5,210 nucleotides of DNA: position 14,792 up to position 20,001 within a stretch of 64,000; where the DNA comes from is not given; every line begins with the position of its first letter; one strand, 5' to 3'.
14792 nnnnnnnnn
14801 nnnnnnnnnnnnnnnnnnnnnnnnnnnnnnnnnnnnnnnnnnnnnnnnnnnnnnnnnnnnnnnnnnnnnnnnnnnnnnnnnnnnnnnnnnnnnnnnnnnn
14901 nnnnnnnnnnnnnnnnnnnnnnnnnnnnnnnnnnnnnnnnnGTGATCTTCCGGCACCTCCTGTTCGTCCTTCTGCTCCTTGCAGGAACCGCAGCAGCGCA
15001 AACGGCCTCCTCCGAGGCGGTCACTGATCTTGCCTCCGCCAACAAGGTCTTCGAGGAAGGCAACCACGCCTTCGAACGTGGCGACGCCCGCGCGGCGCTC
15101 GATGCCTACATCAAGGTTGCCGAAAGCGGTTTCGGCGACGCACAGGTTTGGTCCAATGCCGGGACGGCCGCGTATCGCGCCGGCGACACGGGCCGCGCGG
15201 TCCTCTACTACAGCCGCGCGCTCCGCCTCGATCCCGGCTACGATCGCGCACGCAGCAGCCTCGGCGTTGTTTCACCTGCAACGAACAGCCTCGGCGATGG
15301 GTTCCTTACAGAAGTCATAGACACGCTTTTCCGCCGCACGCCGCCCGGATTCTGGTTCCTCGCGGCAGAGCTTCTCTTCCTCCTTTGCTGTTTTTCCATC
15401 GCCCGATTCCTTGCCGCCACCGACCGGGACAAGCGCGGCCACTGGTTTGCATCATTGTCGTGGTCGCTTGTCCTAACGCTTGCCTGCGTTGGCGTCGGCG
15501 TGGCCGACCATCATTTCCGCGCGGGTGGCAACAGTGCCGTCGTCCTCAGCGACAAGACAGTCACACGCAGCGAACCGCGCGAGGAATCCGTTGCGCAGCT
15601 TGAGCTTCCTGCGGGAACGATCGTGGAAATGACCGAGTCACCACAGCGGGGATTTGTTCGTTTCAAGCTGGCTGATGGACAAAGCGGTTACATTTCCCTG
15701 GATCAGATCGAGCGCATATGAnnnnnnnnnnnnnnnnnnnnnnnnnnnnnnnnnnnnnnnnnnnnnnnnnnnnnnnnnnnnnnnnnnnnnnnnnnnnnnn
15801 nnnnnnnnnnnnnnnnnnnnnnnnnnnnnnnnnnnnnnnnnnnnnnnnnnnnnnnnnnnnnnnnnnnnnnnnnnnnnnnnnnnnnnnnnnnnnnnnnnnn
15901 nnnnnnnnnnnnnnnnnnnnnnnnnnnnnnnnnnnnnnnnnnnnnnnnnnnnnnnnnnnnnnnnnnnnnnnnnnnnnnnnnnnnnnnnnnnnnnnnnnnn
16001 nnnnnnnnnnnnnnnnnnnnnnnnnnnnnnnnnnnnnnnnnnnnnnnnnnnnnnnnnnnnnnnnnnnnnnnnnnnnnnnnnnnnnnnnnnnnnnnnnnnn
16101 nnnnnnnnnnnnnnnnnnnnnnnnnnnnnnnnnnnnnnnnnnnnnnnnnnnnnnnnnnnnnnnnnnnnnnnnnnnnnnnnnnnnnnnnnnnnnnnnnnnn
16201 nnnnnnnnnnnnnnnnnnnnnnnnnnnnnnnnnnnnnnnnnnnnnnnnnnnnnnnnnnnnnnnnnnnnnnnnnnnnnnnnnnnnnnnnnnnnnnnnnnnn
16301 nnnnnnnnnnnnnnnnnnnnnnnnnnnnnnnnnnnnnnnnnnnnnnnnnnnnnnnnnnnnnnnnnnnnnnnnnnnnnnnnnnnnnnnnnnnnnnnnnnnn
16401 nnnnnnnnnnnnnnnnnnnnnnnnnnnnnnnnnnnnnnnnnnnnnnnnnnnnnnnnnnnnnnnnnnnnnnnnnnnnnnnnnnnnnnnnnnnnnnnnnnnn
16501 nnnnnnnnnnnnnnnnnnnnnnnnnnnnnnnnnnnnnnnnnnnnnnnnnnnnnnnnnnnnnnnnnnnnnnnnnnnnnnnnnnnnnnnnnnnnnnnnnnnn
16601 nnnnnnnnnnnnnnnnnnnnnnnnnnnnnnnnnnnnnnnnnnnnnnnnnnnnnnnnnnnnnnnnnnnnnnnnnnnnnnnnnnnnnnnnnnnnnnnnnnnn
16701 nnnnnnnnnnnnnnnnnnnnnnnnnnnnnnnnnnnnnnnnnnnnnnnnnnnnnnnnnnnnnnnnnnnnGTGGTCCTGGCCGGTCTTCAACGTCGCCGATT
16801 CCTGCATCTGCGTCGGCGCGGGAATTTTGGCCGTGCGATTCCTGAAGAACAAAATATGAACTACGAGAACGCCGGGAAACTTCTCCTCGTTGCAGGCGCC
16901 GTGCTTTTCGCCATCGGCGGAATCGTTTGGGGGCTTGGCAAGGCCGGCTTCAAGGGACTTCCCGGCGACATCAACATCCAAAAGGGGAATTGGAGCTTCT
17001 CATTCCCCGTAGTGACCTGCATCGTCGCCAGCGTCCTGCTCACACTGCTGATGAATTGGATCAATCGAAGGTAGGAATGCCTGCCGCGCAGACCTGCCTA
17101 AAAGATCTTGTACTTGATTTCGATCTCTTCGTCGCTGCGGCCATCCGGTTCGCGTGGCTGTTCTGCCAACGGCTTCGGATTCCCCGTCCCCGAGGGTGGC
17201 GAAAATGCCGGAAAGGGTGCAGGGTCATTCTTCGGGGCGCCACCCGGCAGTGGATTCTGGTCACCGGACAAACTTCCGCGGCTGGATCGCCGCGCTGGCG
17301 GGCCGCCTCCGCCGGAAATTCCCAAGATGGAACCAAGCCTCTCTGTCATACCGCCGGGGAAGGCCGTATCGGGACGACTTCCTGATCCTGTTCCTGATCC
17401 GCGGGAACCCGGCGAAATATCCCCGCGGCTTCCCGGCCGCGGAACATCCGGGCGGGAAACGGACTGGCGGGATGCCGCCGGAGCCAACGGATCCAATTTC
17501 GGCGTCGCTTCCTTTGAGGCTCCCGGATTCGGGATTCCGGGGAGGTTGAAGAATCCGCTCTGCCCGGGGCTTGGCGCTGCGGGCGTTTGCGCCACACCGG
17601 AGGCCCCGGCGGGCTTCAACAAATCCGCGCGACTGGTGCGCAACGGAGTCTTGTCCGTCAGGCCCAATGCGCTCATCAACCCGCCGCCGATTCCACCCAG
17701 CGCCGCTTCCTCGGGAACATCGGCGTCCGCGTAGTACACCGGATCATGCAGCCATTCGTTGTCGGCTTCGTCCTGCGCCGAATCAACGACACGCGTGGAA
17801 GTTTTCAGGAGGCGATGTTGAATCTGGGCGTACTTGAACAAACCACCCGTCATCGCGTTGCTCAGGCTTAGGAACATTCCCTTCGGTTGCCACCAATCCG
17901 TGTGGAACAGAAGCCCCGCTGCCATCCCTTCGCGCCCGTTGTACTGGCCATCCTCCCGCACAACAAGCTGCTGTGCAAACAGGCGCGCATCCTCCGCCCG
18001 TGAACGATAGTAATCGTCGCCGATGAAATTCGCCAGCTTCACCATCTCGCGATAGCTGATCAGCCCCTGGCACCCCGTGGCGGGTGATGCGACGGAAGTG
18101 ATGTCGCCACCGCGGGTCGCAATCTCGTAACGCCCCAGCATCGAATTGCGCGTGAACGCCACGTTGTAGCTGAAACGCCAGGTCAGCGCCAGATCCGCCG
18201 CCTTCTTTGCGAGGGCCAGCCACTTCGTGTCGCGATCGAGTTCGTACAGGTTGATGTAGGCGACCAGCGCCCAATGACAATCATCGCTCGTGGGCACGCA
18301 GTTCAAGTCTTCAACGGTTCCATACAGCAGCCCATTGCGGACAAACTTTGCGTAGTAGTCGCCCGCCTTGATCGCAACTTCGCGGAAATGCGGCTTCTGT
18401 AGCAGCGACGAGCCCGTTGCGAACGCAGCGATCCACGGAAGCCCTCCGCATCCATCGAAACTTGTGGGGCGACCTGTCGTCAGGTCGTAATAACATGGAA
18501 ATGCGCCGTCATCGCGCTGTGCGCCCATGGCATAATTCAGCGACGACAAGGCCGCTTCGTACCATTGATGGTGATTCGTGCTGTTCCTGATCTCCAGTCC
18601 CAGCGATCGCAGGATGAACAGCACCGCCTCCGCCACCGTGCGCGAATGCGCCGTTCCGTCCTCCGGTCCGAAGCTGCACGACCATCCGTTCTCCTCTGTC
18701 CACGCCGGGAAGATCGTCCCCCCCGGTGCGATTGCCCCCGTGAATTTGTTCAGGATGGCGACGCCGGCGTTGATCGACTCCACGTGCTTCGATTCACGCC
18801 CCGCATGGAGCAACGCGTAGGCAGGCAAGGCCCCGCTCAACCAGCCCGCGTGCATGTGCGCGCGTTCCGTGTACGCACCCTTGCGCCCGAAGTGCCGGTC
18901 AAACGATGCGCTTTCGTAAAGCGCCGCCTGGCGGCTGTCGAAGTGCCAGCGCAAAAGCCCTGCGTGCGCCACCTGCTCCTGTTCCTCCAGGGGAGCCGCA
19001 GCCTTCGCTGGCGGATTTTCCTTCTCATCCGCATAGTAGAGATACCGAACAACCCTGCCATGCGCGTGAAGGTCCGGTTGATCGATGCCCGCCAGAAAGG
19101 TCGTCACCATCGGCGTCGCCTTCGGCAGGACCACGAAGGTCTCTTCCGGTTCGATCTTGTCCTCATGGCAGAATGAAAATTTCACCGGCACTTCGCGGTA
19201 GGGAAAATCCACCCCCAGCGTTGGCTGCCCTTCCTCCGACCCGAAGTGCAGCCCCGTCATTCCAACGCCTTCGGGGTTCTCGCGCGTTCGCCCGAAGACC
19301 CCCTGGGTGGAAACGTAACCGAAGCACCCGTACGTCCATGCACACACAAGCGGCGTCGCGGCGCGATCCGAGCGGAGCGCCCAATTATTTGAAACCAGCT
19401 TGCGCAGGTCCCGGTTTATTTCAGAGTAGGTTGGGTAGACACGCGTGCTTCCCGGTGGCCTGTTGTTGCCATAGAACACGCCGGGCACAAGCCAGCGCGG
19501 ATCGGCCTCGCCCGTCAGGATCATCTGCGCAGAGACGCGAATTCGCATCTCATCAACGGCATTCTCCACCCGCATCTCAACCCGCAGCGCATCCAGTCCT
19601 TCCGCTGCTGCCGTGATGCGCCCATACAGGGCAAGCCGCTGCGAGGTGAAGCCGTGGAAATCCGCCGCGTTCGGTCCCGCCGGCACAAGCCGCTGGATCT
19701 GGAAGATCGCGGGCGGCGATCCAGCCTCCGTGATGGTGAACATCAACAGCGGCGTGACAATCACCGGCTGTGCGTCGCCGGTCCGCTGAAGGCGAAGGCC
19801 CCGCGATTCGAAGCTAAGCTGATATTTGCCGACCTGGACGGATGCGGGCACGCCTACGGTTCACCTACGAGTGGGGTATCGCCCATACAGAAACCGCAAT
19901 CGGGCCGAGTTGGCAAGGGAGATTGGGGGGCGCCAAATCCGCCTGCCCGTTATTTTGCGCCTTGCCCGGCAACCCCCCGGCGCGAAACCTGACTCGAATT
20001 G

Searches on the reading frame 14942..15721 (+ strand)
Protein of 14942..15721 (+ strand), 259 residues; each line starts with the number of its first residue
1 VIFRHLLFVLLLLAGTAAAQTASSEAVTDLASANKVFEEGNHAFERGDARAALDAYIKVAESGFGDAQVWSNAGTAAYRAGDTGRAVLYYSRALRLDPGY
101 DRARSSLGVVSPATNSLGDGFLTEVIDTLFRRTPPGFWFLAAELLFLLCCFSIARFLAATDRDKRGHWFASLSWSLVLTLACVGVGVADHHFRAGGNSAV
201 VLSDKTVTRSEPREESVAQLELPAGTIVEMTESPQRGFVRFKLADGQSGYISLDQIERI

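Call 17: search_protein_families(library=pfam, proteins=[window:14942-15721:+], max_evalue=0.1)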
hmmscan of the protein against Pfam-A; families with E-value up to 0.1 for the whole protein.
window:14942-15721:+ (259 aa): 11 families
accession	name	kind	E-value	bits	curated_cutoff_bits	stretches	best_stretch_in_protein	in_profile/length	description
PF13432.12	TPR_16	-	2.6e-07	31.4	32.7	1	38-100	2-64/65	Tetratricopeptide repeat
PF07719.23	TPR_2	-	7.4e-07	29.3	27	1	67-99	1-33/34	Tetratricopeptide repeat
PF00515.34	TPR_1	-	1e-05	25.6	27.8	1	67-100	1-34/34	Tetratricopeptide repeat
PF13414.12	TPR_11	-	0.00084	19.4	26.8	1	77-110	4-37/42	TPR repeat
PF13567.11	DUF4131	-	0.0013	18.8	31.6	1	134-207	4-67/165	Domain of unknown function (DUF4131)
PF13428.12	TPR_14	-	0.0032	18.4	23.5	1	69-106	3-40/44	Tetratricopeptide repeat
PF13181.12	TPR_8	-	0.0089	16.6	25.7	1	67-99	1-33/34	Tetratricopeptide repeat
PF08239.17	SH3_3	-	0.011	16.3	27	1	209-252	6-49/54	Bacterial SH3 domain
PF14559.12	TPR_19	-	0.014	16.1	25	0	78-107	2-31/68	Tetratricopeptide repeat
PF13424.12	TPR_12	-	0.02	15.5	30.1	1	51-97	21-75/77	Tetratricopeptide repeat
PF13429.12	TPR_15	-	0.092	12.6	26.2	0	65-106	144-185/280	Tetratricopeptide repeat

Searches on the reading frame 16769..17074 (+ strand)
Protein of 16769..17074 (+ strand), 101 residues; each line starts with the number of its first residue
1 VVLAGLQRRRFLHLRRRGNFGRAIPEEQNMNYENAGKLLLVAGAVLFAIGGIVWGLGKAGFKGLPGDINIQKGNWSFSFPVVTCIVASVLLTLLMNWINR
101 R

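Call 17: search_protein_families(library=pfam, proteins=[window:16769-17074:+], max_evalue=0.1)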
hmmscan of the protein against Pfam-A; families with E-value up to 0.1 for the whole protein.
window:16769-17074:+ (101 aa): 3 families
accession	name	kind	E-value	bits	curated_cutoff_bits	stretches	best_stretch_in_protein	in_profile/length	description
PF11146.13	DUF2905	-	6.8e-20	71.5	22.2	1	36-98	1-64/64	Protein of unknown function (DUF2905)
PF03595.22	SLAC1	-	0.0034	17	27.9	1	39-91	254-299/331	Voltage-dependent anion channel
PF14927.11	Neurensin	-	0.076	13.2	27.7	0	26-53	81-108/132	Neurensin/Transmembrane protein 74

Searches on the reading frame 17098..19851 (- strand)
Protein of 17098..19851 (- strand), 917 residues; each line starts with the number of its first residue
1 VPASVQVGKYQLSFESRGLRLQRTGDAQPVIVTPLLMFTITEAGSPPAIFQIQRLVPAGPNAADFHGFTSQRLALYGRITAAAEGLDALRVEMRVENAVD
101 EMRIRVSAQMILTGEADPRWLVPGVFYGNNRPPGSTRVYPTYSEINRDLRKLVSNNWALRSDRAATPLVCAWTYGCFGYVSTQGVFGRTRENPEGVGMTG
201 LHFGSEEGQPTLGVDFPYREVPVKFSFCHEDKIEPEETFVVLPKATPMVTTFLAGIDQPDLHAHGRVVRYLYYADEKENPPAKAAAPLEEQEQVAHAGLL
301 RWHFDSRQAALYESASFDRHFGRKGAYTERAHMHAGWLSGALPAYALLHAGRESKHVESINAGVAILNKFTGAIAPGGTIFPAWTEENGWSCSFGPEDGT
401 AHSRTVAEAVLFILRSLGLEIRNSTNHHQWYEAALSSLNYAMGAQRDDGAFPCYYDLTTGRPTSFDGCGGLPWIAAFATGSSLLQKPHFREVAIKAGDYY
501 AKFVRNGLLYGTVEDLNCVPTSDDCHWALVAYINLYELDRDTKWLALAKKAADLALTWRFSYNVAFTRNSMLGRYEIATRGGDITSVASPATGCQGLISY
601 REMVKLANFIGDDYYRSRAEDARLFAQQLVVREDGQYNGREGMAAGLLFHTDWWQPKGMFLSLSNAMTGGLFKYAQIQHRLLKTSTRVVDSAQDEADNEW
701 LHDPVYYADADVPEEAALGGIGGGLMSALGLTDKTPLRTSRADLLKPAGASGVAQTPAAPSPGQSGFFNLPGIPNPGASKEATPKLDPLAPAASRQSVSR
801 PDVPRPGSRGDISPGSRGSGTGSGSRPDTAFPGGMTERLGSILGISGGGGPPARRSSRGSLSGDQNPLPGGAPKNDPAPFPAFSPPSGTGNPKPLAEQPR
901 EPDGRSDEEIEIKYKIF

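Call 17: search_protein_families(library=pfam, proteins=[window:17098-19851:-], max_evalue=0.1)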
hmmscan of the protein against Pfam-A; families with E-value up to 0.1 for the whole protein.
window:17098-19851:- (917 aa): 0 families

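Call 18: search_solved_structures(query=window:17098-19851:-, max_evalue=1)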
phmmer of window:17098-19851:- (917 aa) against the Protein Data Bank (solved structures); distinct sequences matched with E-value up to 1: 1.
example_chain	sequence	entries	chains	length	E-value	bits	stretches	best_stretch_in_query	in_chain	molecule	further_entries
8fw5_I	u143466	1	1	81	0.86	10.6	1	501-559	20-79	Schizosaccharomyces pombe LAM4, Human LAMTOR5 ortholog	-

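Call 46: search_protein_families(library=ncbifam, proteins=[window:17098-19851:-], max_evalue=0.1)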
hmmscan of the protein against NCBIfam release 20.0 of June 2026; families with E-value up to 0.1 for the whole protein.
window:17098-19851:- (917 aa): 0 families

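Call 47: find_homologous_proteins(query=window:17098-19851:-, max_evalue=0.001)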
Query window:17098-19851:- (917 aa): 137 proteins with E <= 0.001 among 8000 candidates; the best 120 are listed.
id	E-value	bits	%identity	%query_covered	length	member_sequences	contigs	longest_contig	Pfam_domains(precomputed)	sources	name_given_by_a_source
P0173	0.0e+0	2136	100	100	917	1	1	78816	-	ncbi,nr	ncbi:hypothetical protein IT570_07950 [Candidatus Sumerlaeota bacterium]|nr:hypothetical protein [Ca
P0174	0.0e+0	1800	83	100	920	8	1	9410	-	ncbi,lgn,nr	ncbi:hypothetical protein IT571_02760 [Candidatus Sumerlaeota bacterium]|nr:hypothetical protein [Ca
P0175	0.0e+0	1433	67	100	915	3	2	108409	-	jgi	jgi:hypothetical protein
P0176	0.0e+0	1192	66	80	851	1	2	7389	-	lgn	-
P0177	0.0e+0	1033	50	100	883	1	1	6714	-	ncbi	-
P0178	3.2e-288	977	54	88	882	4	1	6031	-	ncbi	-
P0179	1.3e-284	965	49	95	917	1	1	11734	-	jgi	jgi:hypothetical protein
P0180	4.3e-279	947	56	77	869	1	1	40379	-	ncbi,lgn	ncbi:hypothetical protein BH09SUM1_BH09SUM1_18380 [soil metagenome]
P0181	4.8e-277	940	56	77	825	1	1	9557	-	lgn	-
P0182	4.1e-276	937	55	78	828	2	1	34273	-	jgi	jgi:hypothetical protein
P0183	6.6e-276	936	55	77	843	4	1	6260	-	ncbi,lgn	-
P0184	1.5e-274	932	49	100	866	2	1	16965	-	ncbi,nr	ncbi:MAG: hypothetical protein JJU11_08555 [Candidatus Sumerlaeia bacterium]|nr:hypothetical protein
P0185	1.5e-273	928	56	76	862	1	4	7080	-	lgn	-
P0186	1.5e-273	928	50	88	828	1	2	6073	-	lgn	-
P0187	5.9e-272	923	48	100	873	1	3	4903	-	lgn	-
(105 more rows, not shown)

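Call 70: search_solved_structures(query=A3, max_evalue=1, show_alignments=1)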
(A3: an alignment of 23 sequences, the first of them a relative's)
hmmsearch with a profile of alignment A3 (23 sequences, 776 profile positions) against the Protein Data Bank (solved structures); distinct sequences matched with E-value up to 1: 3.
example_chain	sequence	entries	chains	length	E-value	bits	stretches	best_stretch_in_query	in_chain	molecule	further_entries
6wq1_A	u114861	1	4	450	0.079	14.5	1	413-549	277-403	LanC-like protein 2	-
1gxo_A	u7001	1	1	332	0.14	13.7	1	393-451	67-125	PECTATE LYASE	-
29vf_O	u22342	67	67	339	0.92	11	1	670-756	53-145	TATA-box-binding protein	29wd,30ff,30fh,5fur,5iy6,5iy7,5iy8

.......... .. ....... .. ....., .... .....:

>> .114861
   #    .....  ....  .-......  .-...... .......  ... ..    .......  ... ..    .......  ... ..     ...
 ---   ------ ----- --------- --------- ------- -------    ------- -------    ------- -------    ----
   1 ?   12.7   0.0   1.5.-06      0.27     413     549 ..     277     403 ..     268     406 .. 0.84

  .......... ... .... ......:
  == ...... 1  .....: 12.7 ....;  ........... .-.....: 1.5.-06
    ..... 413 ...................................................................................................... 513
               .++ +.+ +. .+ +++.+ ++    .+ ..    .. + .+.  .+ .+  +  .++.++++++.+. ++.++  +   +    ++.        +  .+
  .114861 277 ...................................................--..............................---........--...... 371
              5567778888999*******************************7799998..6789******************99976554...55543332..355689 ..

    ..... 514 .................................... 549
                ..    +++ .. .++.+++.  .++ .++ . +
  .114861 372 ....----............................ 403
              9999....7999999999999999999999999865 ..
